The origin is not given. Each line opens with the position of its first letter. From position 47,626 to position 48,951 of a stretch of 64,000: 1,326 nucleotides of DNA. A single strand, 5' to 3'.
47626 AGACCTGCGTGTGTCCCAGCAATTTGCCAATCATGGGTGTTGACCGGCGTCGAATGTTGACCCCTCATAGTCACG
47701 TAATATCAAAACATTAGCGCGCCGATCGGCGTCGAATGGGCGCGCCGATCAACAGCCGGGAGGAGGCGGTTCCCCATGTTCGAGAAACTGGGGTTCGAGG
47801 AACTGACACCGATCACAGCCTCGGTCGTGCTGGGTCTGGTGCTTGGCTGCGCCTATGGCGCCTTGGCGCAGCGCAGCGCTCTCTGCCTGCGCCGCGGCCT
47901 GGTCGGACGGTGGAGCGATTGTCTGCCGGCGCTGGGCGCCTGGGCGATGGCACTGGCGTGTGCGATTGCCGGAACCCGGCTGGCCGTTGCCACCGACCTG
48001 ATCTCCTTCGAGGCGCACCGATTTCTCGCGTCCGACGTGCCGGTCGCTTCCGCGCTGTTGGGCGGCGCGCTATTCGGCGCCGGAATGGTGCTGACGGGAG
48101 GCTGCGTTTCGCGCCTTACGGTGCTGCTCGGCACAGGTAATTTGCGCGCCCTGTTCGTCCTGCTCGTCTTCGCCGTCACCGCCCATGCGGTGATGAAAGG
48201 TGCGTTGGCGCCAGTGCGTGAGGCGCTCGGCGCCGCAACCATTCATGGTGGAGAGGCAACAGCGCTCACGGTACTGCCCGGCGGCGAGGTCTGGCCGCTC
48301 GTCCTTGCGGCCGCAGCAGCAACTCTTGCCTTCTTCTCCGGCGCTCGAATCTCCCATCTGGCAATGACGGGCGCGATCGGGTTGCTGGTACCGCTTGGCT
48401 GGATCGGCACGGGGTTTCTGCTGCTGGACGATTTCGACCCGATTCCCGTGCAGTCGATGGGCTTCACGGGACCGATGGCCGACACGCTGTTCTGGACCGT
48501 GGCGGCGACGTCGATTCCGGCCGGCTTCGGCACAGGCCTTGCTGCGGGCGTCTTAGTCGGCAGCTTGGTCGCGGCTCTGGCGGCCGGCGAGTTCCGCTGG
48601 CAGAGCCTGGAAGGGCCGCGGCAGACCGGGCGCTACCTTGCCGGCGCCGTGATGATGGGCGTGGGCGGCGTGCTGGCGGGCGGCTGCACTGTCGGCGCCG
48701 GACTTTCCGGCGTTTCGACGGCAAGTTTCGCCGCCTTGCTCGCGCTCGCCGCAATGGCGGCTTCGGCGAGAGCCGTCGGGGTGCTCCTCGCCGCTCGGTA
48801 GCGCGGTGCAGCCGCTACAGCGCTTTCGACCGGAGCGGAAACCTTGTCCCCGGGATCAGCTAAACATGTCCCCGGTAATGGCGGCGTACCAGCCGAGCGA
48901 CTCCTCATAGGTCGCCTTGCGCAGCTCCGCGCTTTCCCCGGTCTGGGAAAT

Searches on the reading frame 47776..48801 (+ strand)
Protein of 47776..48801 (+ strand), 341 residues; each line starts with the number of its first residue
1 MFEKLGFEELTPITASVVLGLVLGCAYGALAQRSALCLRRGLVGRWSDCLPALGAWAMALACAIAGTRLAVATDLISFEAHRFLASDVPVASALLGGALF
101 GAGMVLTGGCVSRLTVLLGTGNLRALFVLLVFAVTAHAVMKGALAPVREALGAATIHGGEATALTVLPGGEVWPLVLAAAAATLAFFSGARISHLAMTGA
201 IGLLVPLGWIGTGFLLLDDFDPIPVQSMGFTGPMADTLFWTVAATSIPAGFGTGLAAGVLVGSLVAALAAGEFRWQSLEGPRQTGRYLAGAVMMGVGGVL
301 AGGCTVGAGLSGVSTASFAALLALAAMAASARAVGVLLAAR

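Call 27: search_protein_families(library=pfam, proteins=[window:47776-48801:+], max_evalue=0.001)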
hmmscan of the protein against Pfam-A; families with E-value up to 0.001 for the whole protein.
window:47776-48801:+ (341 aa): 1 family
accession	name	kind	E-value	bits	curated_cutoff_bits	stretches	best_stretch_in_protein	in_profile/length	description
PF04143.19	Sulf_transp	-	1.2e-45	156.8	27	1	53-330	22-307/310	Sulphur transport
